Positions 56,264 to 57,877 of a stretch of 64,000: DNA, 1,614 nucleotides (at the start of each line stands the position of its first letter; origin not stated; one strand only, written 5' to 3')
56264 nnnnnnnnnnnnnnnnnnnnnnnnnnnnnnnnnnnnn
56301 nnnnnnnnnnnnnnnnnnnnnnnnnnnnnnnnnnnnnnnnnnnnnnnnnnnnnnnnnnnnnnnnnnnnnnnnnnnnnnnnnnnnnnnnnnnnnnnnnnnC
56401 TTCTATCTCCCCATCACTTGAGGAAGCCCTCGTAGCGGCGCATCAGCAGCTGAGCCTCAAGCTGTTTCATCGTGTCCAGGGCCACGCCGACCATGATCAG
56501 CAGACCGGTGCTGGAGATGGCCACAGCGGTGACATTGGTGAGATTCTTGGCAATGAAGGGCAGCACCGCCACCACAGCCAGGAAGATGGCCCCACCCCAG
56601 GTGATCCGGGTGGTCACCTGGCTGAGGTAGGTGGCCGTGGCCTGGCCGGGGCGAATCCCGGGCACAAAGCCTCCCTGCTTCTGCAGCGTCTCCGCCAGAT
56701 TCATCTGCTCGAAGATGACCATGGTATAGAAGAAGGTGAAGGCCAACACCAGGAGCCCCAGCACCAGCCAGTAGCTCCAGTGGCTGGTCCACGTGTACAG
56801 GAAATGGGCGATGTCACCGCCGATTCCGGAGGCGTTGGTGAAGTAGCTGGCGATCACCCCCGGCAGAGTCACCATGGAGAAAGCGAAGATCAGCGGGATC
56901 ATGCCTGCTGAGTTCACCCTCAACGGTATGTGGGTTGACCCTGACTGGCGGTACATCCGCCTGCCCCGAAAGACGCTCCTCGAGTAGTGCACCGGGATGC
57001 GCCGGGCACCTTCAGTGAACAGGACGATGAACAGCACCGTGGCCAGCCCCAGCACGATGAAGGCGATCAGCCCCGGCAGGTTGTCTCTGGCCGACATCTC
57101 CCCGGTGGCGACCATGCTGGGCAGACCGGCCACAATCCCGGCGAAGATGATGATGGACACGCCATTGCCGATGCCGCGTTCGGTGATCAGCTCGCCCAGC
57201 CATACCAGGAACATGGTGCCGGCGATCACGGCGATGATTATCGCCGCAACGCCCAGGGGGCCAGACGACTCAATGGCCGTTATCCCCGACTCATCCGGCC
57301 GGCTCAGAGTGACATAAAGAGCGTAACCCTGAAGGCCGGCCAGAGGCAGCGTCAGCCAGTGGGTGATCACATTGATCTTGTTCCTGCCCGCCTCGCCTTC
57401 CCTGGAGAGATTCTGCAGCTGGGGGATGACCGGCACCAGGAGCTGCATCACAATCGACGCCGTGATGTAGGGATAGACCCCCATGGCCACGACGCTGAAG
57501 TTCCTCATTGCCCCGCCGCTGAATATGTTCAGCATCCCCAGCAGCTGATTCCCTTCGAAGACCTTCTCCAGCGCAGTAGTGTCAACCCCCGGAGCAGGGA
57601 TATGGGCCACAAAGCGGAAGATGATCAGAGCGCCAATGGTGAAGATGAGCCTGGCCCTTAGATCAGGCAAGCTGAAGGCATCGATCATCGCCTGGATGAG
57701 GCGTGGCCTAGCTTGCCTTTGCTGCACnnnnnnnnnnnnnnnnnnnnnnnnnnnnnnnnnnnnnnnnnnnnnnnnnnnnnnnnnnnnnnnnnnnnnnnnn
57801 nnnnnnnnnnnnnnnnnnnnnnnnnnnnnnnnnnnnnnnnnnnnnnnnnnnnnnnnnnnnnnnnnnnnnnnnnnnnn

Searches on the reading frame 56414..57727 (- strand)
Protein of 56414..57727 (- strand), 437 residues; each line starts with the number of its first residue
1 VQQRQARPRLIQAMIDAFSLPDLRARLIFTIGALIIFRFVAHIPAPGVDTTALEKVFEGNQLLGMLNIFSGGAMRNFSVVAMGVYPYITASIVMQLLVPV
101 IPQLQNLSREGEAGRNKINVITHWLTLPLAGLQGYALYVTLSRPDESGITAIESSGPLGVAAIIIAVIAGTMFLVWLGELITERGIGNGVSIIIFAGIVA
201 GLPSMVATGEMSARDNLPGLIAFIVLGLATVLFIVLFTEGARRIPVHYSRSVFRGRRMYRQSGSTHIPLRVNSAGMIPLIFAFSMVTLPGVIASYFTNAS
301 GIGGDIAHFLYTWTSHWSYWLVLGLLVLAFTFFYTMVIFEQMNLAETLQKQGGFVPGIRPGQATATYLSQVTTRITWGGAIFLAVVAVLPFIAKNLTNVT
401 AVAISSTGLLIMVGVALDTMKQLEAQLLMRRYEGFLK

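Call 70: search_protein_families(library=pfam, proteins=[window:56414-57727:-], max_evalue=1e-8)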
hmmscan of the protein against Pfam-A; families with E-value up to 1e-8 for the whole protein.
window:56414-57727:- (437 aa): 1 family
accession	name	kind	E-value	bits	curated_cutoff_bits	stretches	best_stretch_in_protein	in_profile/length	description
PF00344.25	SecY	-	2.5e-93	313.3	32.2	1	78-420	1-306/306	SecY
